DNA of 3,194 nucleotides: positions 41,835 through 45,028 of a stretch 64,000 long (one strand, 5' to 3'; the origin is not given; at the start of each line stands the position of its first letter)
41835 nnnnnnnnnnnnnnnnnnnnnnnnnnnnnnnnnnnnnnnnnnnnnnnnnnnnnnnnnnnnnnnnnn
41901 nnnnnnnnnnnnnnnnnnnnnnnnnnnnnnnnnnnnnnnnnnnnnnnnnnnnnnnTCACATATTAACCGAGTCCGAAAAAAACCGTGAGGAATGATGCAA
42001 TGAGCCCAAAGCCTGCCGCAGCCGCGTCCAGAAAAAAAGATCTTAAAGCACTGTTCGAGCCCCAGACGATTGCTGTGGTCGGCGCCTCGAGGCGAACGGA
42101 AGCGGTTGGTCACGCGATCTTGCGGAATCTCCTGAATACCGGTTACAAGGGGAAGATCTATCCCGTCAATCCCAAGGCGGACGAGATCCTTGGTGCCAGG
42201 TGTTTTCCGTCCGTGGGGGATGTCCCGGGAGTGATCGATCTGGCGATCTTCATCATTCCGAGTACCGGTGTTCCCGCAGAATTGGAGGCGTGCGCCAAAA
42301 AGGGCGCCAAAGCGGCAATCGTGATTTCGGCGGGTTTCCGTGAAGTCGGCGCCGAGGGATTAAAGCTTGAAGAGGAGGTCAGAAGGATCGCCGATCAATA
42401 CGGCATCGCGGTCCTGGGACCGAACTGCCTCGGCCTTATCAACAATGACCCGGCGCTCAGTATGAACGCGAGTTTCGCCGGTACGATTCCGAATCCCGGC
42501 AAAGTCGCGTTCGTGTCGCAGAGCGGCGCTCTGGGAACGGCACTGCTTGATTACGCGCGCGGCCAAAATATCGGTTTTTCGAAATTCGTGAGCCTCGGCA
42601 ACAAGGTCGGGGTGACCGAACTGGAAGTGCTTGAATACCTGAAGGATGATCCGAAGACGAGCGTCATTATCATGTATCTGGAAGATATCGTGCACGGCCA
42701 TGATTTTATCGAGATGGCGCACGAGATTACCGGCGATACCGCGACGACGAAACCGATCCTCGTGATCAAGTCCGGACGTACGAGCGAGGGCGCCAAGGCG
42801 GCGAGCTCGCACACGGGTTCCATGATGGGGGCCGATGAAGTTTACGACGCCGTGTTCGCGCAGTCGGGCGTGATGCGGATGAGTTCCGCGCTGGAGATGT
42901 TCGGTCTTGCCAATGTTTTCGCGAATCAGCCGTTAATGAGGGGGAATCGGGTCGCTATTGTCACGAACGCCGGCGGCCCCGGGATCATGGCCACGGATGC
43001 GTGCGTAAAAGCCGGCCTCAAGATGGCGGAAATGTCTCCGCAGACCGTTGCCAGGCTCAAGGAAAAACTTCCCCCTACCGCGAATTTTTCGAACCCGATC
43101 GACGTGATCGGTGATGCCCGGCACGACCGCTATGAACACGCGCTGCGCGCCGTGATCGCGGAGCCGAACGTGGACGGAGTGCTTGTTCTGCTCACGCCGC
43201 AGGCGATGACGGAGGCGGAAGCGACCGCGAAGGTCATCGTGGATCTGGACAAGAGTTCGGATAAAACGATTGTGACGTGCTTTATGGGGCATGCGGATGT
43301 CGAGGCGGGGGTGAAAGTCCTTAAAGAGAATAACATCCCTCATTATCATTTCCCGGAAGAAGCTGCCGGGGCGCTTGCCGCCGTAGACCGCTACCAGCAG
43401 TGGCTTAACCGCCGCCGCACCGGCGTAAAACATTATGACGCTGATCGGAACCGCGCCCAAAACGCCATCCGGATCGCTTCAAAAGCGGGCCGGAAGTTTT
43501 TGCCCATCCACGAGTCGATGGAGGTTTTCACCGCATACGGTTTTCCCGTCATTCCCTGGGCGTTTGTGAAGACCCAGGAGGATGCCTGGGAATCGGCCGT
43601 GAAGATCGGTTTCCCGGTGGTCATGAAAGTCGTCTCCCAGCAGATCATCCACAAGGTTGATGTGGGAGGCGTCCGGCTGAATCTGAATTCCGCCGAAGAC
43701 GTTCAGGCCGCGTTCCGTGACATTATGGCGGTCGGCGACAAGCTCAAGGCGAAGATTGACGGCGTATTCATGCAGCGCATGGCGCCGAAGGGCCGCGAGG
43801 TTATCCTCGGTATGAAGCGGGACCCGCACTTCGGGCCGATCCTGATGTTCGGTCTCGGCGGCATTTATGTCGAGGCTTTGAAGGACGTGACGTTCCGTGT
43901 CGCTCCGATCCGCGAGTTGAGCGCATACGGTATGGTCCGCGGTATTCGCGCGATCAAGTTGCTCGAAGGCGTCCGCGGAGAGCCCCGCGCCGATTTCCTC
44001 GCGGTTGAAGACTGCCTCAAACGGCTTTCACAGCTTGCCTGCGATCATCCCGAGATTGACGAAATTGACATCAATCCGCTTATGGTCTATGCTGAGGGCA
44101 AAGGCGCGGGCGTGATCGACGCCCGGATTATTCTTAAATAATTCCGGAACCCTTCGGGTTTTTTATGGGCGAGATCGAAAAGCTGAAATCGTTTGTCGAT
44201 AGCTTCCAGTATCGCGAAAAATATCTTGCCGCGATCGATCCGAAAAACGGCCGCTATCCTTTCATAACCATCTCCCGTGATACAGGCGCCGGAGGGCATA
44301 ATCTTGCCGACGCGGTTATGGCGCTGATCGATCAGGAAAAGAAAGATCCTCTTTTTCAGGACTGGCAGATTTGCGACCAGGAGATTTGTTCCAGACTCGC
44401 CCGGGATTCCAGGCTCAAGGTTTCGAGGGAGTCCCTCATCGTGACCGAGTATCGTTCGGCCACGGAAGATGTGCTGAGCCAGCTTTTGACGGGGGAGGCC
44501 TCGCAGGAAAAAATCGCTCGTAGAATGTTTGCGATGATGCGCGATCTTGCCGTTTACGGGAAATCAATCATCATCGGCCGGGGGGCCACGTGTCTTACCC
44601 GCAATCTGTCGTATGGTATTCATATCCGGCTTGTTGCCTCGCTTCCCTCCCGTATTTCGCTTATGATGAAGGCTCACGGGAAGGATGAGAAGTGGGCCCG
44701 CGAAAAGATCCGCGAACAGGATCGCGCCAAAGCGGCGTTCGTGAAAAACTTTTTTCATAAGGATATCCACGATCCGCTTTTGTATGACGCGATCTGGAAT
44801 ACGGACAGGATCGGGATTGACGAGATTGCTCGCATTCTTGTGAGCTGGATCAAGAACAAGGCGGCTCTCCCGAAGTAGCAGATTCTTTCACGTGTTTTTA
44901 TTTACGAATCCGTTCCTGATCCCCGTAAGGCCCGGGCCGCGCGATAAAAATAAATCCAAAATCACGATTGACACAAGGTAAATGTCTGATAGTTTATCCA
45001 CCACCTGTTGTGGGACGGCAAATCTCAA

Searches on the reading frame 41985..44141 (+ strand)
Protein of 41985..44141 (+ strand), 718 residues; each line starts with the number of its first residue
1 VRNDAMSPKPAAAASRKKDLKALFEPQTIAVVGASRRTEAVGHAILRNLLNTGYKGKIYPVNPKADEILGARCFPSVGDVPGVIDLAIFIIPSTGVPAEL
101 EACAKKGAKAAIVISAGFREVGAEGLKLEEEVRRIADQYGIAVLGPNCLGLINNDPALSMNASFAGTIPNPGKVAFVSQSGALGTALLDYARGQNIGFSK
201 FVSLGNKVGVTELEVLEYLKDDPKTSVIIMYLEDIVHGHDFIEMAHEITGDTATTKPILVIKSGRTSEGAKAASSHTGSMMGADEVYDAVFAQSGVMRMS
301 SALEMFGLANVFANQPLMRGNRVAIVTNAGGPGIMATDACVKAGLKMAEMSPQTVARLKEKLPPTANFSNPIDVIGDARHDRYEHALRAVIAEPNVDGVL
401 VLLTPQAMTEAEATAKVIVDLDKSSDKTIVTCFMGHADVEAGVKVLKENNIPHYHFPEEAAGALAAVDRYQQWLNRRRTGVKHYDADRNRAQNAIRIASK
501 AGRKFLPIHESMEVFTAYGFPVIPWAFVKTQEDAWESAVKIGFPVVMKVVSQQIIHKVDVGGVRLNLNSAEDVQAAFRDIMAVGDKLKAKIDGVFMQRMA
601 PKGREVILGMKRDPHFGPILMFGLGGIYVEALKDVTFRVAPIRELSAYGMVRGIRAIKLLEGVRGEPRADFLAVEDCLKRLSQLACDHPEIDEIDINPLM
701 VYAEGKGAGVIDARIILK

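Call 43: search_protein_families(library=pfam, proteins=[window:41985-44141:+], max_evalue=0.00001)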
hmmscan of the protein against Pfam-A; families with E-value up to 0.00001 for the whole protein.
window:41985-44141:+ (718 aa): 5 families
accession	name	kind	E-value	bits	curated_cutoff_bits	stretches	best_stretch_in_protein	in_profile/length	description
PF13549.11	ATP-grasp_5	-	8.7e-78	261.1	27.6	1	498-717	2-221/221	ATP-grasp domain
PF13607.11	Succ_CoA_lig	-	1.8e-50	170.7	27.4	1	171-312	1-138/138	Succinyl-CoA ligase like flavodoxin domain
PF13380.12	CoA_binding_2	-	1.1e-26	94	22.8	1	28-153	2-115/116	CoA binding domain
PF19045.5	Ligase_CoA_2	-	2e-16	60.9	23.7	1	323-465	1-148/162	Ligase-CoA domain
PF02629.25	CoA_binding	-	7.8e-12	46.2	22.3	1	26-117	3-97/97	CoA binding domain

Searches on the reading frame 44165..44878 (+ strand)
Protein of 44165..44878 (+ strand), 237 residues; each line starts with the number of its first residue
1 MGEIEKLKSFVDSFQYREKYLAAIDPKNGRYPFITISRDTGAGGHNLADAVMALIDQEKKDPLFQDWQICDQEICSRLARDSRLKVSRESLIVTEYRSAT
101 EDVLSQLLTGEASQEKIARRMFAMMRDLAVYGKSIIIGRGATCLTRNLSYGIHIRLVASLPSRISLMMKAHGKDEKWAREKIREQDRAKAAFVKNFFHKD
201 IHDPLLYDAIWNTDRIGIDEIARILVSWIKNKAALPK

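Call 43: search_protein_families(library=pfam, proteins=[window:44165-44878:+], max_evalue=0.00001)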
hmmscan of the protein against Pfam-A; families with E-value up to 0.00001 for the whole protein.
window:44165-44878:+ (237 aa): 1 family
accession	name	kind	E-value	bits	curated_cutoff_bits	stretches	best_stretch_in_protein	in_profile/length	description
PF13189.12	Cytidylate_kin2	-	2.5e-28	99.9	28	1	34-214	2-175/176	Cytidylate kinase-like family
